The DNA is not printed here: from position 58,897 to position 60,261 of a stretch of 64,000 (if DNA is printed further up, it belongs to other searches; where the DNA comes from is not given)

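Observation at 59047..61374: Second, compact restriction-modification-like module inserted between thiL and fumA: MT-A70 methyltransferase, N6/N4 methyltransferase, HNH endonuclease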

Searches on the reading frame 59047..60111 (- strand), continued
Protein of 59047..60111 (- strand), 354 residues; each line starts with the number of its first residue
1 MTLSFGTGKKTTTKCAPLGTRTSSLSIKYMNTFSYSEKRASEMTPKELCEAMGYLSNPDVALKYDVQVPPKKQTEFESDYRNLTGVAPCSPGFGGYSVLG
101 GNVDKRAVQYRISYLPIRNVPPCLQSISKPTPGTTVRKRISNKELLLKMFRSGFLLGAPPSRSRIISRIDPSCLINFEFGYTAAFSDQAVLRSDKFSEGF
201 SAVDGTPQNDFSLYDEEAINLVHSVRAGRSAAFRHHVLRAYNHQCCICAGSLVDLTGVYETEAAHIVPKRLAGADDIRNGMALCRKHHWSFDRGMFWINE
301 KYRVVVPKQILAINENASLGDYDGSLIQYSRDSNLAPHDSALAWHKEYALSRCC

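Call 29: fold_search(model_id=the predicted structure, library=pdb)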
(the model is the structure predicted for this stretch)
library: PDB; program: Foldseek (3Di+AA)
matches with E <= 10: 135; with E <= 0.001: 0
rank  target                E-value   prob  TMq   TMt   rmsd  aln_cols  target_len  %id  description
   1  6yex_B                1.6e-03  0.80  0.25  0.26  17.6       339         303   14  VcaM4I restriction endonuclease in the absence of DNA (released 2020-12-16)
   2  6yex_A                1.5e-02  0.47  0.25  0.26  17.3       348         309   15  VcaM4I restriction endonuclease in the absence of DNA (released 2020-12-16)
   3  3fd2_A                2.0e-02  0.44  0.19  0.18  16.7       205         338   13  Crystal structure of mMsoI/DNA complex with calcium (released 2009-06-30)
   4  6ghs                  3.1e-02  0.98  0.26  0.28   6.8       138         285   22  Modification dependent TagI restriction endonuclease (released 2018-08-29)
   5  9ar4_A                5.9e-02  0.20  0.19  0.07  17.7       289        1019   10  CryoEM structure of ThermoCas9 in post-cleavage state bound with the DNA containing NNNNCCA PAM (released 2025-02-26)
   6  3mxa_A                1.6e-01  0.20  0.17  0.17  16.3       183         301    9  Molecular basis of engineered meganuclease targeting of the endogenous human RAG1 locus (released 2010-10-06)
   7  2vs7_A                1.7e-01  0.18  0.20  0.30  12.8       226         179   13  The crystal structure of I-DmoI in complex with DNA and Ca (released 2008-11-11)
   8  5akf_A                2.5e-01  0.30  0.19  0.30   7.8       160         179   12  THE CRYSTAL STRUCTURE OF I-DMOI Q42AK120M IN COMPLEX WITH ITS TARGET DNA NICKED IN THE CODING STRAND A AND IN THE PRES (released 2015-06-17)
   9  4una_G                3.3e-01  0.25  0.19  0.30   7.8       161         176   12  THE CRYSTAL STRUCTURE OF I-DMOI IN COMPLEX WITH ITS TARGET DNA AT 2 DAYS INCUBATION IN 5MM MN (STATE 4) (released 2014-12-17)
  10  5t2h_A                3.6e-01  0.10  0.17  0.18  18.0       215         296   10  Engineered variant of I-OnuI meganuclease targeting the Human TCRa gene; harbors 43 point mutations relative to wild-t (released 2017-05-03)
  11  5o6g_D                4.0e-01  0.18  0.18  0.28   8.4       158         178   13  Structures and dynamics of mesophilic variants from the homing endonuclease I-DmoI (released 2017-12-06)
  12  4lq0_A                4.5e-01  0.11  0.17  0.18  17.5       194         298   12  Crystal structure of the I-LtrWI LAGLIDADG homing endonuclease bound to target DNA. (released 2014-07-16)
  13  8ih7_B                4.8e-01  0.11  0.16  0.15  11.6       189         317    7  AmnG-AmnH complex (released 2024-02-28)
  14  7z3s                  6.1e-01  0.08  0.16  0.17  12.7       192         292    7  CRYSTAL STRUCTURE of PheF from Geobacillus stearothermophilus (released 2023-01-11)
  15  1mow_J                6.8e-01  0.09  0.16  0.20  14.6       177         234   10  E-DreI (released 2002-11-29)
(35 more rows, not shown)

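Call 31: find_encoding_contigs(protein=P0025, flank=8000, max_places=3)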
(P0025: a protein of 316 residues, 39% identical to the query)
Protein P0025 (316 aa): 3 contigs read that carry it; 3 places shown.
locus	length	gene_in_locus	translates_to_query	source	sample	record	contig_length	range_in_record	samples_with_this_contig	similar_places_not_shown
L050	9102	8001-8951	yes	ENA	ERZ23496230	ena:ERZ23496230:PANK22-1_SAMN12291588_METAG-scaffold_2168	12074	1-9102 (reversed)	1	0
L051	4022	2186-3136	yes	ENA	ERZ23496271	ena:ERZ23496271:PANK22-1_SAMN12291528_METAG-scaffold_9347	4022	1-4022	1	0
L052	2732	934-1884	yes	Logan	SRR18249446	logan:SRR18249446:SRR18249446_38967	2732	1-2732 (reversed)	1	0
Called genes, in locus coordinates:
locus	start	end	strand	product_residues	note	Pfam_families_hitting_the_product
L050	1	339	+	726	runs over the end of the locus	PF00672:HAMP, PF00512:HisKA (weak), PF02518:HATPase_c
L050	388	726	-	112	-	PF01740:STAS, PF13466:STAS_2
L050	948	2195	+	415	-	PF00364:Biotin_lipoyl (faint), PF25973:BSH_CzcB (faint)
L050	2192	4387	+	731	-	PF03412:Peptidase_C39, PF00664:ABC_membrane, PF00005:ABC_tran, PF02463:SMC_N (faint)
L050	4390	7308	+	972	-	PF00664:ABC_membrane, PF00005:ABC_tran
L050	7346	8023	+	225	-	PF05063:MT-A70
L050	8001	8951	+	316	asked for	PF13391:HNH_2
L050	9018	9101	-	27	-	?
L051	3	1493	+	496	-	?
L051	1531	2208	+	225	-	PF05063:MT-A70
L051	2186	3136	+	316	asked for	PF13391:HNH_2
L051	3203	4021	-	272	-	?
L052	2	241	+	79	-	?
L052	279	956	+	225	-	PF05063:MT-A70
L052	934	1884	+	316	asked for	PF13391:HNH_2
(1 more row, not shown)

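Call 32: find_encoding_contigs(protein=P0018, flank=8000, max_places=3)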
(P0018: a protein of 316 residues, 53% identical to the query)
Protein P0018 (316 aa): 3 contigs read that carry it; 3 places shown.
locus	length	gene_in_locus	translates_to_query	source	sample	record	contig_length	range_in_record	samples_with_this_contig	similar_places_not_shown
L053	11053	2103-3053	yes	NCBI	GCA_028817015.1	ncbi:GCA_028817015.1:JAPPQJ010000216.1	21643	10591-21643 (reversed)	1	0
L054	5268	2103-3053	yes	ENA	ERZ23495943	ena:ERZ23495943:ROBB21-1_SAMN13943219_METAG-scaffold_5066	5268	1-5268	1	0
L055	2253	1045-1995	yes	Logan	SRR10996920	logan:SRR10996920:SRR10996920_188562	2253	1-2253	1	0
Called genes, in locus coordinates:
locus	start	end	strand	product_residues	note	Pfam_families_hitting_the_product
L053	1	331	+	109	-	?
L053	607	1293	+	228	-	PF05063:MT-A70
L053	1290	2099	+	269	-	PF01555:N6_N4_Mtase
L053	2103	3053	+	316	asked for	PF13391:HNH_2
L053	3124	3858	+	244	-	PF01555:N6_N4_Mtase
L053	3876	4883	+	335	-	PF00005:ABC_tran, PF08402:TOBE_2, PF03459:TOBE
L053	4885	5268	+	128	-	PF00106:adh_short, PF08659:KR, PF13561:adh_short_C2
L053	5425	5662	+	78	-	PF13561:adh_short_C2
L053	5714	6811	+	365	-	PF08240:ADH_N, PF00107:ADH_zinc_N, PF13602:ADH_zinc_N_2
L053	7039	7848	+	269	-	PF12774:AAA_6 (faint), PF07728:AAA_5, PF08406:CbbQ_C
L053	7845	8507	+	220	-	PF06026:Rib_5-P_isom_A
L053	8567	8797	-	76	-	PF01206:TusA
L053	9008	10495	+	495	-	PF01435:Peptidase_M48, PF13428:TPR_14 (faint), PF14559:TPR_19 (faint), PF13432:TPR_16 (weak)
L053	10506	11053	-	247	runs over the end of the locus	-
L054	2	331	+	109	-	?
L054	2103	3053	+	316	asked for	PF13391:HNH_2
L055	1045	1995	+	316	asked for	PF13391:HNH_2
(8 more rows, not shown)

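Call 38: search_dna_similar(query=window:59047-59985:-, collection=plasmids, mode=protein, max_rows=15)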
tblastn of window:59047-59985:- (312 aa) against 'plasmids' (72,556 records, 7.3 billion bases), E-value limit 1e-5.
Records with a match: 92; places in all: 95; records where one place covers at least 80% of the query: 0.
Best place of each record, by identity: <60% 92.
By first word of the organism name: Rhizobium 18; Sinorhizobium 14; Agrobacterium 11; Nostoc 6; Escherichia 5; Halobacterium 3; Roseomonas 3; Picosynechococcus 2; Halalkalicoccus 2; Halorussus 2; and 25 more.
By predicted mobility (MOB-suite, as given by PLSDB): non-mobilizable 58; conjugative 28; mobilizable 6.
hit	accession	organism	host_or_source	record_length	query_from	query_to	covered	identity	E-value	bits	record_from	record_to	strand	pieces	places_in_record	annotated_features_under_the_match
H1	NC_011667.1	Thauera aminoaromatica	-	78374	151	305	50%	37.8%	6e-27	118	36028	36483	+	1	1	HNH endonuclease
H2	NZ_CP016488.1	Picosynechococcus sp. PCC 8807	cell culture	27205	146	303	51%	35.2%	4e-22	103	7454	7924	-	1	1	HNH endonuclease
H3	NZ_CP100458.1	Halomarina sp. BND7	cell culture,sediment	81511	134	309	56%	29.0%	5e-17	89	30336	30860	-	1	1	HNH endonuclease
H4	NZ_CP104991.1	Rhizobium sp. CC-CFT758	cell culture,agricultural soil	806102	144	305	52%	31.3%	4e-10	68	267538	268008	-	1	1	none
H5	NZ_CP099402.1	Rhizobium sp. Pop5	Phaseolus vulgaris,Cell culture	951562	157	312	50%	32.5%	6e-7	79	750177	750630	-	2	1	none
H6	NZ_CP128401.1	Candidatus Chlorohelix allophototropha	Single colony of Candidatus Chlorohelix ...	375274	164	304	45%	35.7%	3e-18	92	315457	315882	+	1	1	HNH endonuclease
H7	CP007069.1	Rhizobium leguminosarum bv. trifolii CB782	plant root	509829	148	305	51%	31.6%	1e-11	73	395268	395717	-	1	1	restriction endonuclease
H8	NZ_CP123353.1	Agrobacterium pusense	laboratory contaminant from a culture ...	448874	144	305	52%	30.9%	4e-11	71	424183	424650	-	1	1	HNH endonuclease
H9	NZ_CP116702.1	Agrobacterium tumefaciens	Yarrow,cell culture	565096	157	305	48%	33.3%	1e-12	76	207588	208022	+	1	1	HNH endonuclease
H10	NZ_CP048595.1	Agrobacterium tumefaciens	walnut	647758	157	305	48%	33.3%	1e-12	76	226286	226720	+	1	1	HNH endonuclease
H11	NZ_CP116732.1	Agrobacterium tumefaciens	Gaillardia,cell culture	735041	157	305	48%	33.3%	1e-12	76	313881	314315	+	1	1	HNH endonuclease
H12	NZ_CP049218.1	Agrobacterium tumefaciens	Clematis,cell culture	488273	157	305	48%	33.3%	2e-12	76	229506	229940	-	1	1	HNH endonuclease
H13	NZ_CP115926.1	Agrobacterium tumefaciens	Chrysanthemum,cell culture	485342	157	305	48%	33.3%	2e-12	75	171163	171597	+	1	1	HNH endonuclease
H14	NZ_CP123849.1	Agrobacterium tumefaciens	Rose,cell culture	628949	157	305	48%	33.3%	2e-12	75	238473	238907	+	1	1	HNH endonuclease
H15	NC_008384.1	Rhizobium johnstonii 3841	-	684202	137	305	54%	29.4%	2e-8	63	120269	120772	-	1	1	HNH endonuclease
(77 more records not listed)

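Call 53: search_protein_families(library=phrogs, proteins=[window:59047-59985:-], max_evalue=0.01)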
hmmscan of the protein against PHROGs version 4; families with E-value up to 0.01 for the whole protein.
window:59047-59985:- (312 aa): 9 families
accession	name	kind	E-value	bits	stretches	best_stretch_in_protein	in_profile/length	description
phrog_15103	-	unknown function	2.8e-13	50.9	1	177-261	180-266/280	-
phrog_14240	-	unknown function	1.4e-09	38.6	1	180-269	188-279/315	-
phrog_589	-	DNA, RNA and nucleotide metabolism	1.3e-06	29.3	1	189-246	80-135/179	HNH endonuclease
phrog_333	-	DNA, RNA and nucleotide metabolism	2.8e-06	28.5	1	190-246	23-75/138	HNH endonuclease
phrog_144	-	DNA, RNA and nucleotide metabolism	0.00011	22.9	1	191-247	75-130/175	HNH endonuclease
phrog_2214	-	DNA, RNA and nucleotide metabolism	0.00086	19.5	1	183-248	176-235/429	HNH endonuclease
phrog_31713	-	unknown function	0.0013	18.9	1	172-262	182-263/292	-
phrog_20585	-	unknown function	0.0014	18.6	1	183-258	217-287/337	-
phrog_5956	-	DNA, RNA and nucleotide metabolism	0.0094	16.6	0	190-246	49-104/138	HNH endonuclease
